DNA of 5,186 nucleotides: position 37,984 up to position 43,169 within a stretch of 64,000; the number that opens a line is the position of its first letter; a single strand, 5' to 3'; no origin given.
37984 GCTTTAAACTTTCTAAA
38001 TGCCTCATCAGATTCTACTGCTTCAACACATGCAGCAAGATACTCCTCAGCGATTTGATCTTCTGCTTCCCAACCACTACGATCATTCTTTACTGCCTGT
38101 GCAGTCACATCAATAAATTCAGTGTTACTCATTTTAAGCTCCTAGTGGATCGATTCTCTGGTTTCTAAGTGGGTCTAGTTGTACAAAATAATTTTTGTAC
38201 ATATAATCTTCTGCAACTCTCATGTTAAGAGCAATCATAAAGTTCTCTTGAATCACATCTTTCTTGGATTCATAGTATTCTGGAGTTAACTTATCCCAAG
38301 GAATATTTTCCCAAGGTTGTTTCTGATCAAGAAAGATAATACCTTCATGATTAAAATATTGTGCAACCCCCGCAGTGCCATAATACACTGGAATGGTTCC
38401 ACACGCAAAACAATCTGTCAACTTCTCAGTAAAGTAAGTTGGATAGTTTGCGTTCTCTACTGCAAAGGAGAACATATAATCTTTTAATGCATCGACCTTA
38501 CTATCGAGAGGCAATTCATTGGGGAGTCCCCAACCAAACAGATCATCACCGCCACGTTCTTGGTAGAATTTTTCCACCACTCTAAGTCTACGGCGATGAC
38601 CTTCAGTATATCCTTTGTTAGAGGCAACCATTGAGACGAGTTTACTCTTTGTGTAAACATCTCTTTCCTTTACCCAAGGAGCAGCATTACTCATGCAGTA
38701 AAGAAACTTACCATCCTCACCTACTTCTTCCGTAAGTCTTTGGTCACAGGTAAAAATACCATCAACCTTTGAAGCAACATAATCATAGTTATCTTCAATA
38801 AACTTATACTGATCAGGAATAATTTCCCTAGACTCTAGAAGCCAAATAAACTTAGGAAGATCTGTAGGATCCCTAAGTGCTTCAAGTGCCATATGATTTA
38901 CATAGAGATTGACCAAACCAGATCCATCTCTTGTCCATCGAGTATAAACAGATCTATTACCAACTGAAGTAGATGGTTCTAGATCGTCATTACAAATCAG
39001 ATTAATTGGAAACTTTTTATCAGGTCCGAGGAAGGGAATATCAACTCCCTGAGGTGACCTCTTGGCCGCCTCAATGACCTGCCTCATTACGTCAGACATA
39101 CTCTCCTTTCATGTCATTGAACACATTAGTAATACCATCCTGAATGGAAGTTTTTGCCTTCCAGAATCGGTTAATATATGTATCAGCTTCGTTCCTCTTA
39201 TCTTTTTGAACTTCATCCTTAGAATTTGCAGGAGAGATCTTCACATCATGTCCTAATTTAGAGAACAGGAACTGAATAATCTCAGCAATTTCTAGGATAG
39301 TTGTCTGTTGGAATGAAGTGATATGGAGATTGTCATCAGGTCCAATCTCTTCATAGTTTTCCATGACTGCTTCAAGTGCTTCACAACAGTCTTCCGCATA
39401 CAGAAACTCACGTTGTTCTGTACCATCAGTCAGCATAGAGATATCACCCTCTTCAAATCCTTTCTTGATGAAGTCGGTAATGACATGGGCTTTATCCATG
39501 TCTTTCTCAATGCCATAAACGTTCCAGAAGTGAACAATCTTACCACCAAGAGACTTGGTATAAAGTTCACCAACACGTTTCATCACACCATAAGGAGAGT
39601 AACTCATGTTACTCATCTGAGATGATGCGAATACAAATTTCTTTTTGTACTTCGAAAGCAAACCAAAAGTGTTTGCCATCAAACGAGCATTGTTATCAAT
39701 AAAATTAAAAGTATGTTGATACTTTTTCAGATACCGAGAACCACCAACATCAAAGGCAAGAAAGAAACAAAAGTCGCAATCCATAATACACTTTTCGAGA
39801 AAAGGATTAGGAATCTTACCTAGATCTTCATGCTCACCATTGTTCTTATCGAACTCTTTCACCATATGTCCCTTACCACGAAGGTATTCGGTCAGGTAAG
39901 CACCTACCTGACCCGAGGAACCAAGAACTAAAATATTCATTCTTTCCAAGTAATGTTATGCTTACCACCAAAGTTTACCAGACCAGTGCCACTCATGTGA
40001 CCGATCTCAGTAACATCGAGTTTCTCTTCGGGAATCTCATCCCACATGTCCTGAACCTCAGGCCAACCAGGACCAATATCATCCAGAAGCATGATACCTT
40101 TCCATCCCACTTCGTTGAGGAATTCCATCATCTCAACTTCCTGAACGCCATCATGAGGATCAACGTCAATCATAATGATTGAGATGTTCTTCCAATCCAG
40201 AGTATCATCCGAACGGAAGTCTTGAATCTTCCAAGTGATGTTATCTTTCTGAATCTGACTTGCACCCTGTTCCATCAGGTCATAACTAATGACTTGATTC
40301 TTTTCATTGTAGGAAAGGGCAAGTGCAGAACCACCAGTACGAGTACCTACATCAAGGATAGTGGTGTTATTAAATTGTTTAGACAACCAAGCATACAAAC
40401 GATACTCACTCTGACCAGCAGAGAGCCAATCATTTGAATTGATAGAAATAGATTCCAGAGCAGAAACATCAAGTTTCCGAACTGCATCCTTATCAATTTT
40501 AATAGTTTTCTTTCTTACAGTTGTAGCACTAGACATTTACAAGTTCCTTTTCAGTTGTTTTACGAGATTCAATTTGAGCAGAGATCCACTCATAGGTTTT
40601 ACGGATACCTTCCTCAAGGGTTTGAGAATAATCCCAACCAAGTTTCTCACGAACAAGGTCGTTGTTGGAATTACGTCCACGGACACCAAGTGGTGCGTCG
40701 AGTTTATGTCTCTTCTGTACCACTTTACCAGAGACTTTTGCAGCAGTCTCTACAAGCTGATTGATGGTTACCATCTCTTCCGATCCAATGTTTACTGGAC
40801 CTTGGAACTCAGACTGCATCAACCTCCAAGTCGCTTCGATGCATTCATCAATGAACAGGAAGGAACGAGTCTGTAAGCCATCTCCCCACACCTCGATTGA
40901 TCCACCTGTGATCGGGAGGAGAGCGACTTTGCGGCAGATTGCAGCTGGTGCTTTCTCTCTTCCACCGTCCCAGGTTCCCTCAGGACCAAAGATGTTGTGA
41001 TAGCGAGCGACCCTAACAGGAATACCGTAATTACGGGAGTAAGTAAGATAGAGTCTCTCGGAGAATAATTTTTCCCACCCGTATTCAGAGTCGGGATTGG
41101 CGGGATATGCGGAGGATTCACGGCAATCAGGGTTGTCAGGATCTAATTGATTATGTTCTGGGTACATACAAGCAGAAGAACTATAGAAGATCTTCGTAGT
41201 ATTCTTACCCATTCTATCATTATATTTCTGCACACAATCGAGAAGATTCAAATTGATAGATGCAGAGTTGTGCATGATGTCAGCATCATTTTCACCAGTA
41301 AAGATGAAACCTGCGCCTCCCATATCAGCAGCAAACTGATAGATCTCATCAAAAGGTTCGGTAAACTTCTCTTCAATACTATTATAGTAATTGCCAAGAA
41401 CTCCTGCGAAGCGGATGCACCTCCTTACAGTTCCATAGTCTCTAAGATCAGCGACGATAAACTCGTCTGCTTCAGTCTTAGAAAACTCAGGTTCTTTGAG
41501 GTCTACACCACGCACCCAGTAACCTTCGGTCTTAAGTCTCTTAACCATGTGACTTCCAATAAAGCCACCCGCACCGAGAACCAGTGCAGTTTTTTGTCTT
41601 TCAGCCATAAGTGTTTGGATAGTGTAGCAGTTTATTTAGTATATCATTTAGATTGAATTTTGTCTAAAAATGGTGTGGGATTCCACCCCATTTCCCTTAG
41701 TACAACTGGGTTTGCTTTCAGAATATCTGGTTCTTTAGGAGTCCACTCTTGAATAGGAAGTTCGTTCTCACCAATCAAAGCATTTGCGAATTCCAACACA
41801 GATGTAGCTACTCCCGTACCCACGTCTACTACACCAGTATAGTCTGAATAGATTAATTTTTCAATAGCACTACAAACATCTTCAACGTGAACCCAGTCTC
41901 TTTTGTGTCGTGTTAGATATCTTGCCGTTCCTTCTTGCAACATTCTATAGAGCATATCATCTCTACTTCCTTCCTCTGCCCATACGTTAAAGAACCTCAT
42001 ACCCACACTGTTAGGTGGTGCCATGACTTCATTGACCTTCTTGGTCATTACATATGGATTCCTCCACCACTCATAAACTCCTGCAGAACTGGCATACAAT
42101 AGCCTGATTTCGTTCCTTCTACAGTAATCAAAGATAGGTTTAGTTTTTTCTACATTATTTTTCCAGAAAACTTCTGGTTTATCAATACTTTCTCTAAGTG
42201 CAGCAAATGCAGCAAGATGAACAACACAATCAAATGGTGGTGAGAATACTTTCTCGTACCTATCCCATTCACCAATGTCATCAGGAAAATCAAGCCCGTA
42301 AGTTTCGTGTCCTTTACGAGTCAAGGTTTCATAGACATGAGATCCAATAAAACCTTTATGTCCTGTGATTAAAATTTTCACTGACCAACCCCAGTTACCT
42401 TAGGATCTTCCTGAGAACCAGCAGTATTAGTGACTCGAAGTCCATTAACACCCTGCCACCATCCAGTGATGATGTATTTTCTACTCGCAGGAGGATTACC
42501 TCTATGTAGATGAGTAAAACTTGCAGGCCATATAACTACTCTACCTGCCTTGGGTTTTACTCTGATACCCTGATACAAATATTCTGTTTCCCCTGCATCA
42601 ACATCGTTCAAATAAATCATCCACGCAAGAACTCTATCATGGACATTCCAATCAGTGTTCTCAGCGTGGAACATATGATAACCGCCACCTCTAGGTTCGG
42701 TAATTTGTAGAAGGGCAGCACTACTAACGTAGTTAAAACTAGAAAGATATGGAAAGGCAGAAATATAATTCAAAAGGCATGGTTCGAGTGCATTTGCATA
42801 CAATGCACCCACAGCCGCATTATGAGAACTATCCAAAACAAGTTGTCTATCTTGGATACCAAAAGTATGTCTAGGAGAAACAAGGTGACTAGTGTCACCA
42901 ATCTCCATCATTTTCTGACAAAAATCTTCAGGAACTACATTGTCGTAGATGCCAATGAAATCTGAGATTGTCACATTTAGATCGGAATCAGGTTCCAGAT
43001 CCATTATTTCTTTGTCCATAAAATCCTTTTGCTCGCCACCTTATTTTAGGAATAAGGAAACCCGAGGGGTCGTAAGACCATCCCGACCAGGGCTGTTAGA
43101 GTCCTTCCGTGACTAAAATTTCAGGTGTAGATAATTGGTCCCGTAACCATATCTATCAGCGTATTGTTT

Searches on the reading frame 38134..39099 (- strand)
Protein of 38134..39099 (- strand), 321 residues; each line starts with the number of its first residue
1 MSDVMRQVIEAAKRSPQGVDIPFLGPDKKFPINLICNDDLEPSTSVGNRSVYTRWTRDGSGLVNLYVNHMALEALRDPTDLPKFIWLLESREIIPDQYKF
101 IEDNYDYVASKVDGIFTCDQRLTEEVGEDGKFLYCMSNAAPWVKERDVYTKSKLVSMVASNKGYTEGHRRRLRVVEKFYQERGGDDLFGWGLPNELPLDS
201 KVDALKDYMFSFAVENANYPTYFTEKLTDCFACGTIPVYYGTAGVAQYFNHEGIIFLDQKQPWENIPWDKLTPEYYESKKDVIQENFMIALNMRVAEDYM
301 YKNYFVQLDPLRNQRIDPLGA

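Call 52: search_protein_families(library=pfam, proteins=[window:38134-39099:-], max_evalue=0.001)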
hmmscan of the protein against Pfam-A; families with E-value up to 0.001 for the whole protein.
window:38134-39099:- (321 aa): 1 family
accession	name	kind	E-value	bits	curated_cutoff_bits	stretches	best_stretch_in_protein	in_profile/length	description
PF00852.26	Glyco_transf_10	-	9.7e-09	35.6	23.9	1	150-245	3-97/182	Glycosyltransferase family 10 (fucosyltransferase) C-term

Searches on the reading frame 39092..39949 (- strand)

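Call 52: search_protein_families(library=pfam, proteins=[window:39092-39949:-], max_evalue=0.001)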
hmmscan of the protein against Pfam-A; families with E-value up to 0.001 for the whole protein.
window:39092-39949:- (285 aa): 3 families
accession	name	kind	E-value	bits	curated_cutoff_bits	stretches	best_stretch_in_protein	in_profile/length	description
PF01370.27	Epimerase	-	5.9e-22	78.7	20.9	1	6-205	1-234/240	NAD dependent epimerase/dehydratase family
PF16363.11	GDP_Man_Dehyd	-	5.1e-10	39.7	27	1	117-266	150-314/332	GDP-mannose 4,6 dehydratase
PF04321.23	RmlD_sub_bind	-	1.1e-05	25.1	27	1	4-261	1-261/287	RmlD substrate binding domain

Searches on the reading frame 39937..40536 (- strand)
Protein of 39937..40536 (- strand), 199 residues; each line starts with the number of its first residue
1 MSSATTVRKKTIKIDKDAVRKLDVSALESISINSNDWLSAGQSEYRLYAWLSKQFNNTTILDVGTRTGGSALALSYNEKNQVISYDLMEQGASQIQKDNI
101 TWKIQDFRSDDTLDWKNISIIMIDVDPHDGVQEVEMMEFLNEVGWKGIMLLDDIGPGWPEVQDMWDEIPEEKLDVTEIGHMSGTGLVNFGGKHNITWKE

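Call 53: search_protein_families(library=pfam, proteins=[window:39937-40536:-], max_evalue=0.001)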
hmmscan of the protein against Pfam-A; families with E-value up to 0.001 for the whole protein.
window:39937-40536:- (199 aa): 1 family
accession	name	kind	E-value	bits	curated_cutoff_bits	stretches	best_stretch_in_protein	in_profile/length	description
PF01728.25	FtsJ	-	0.00066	20.1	24.1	1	53-127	14-101/181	FtsJ-like methyltransferase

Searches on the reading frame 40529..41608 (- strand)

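Call 53: search_protein_families(library=pfam, proteins=[window:40529-41608:-], max_evalue=0.001)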
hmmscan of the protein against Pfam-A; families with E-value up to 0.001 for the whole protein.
window:40529-41608:- (359 aa): 3 families
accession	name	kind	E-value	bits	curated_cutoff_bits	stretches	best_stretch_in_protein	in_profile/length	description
PF01370.27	Epimerase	-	1.7e-37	129.6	20.9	1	8-275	1-240/240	NAD dependent epimerase/dehydratase family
PF16363.11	GDP_Man_Dehyd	-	2.2e-26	93.6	27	1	9-338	1-332/332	GDP-mannose 4,6 dehydratase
PF01073.25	3Beta_HSD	-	0.00042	19.9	22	1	9-70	1-69/280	3-beta hydroxysteroid dehydrogenase/isomerase family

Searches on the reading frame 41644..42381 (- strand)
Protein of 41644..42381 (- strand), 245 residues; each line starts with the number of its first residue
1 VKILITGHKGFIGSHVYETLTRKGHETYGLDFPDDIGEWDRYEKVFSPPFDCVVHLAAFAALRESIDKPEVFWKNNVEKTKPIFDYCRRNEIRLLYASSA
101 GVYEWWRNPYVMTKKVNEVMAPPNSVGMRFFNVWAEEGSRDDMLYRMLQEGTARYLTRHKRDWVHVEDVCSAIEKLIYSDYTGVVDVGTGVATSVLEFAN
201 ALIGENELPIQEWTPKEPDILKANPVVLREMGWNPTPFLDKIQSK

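Call 53: search_protein_families(library=pfam, proteins=[window:41644-42381:-], max_evalue=0.001)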
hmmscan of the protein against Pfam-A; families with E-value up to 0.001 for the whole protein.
window:41644-42381:- (245 aa): 4 families
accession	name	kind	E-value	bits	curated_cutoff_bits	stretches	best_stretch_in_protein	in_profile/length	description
PF01370.27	Epimerase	-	1.6e-25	90.4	20.9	1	3-106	1-122/240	NAD dependent epimerase/dehydratase family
PF16363.11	GDP_Man_Dehyd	-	6e-21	75.7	27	2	35-103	60-133/332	GDP-mannose 4,6 dehydratase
PF04321.23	RmlD_sub_bind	-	3.5e-11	43.2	27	1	1-104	1-106/287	RmlD substrate binding domain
PF01073.25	3Beta_HSD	-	2.9e-05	23.7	22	0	50-102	67-119/280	3-beta hydroxysteroid dehydrogenase/isomerase family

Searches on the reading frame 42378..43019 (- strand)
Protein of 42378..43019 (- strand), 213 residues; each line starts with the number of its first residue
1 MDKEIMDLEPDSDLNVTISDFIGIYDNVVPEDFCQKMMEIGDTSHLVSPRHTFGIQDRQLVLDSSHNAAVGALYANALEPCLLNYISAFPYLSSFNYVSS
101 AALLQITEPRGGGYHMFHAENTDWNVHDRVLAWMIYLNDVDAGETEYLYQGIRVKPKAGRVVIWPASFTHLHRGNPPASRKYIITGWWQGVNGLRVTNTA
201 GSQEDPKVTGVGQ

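Call 46: search_protein_families(library=pfam, proteins=[window:42378-43019:-], max_evalue=0.0001)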
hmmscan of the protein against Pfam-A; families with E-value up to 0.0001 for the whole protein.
window:42378-43019:- (213 aa): 1 family
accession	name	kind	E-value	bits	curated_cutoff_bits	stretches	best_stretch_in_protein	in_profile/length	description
PF13640.12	2OG-FeII_Oxy_3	-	1.1e-09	39.5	27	1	111-188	8-97/98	2OG-Fe(II) oxygenase superfamily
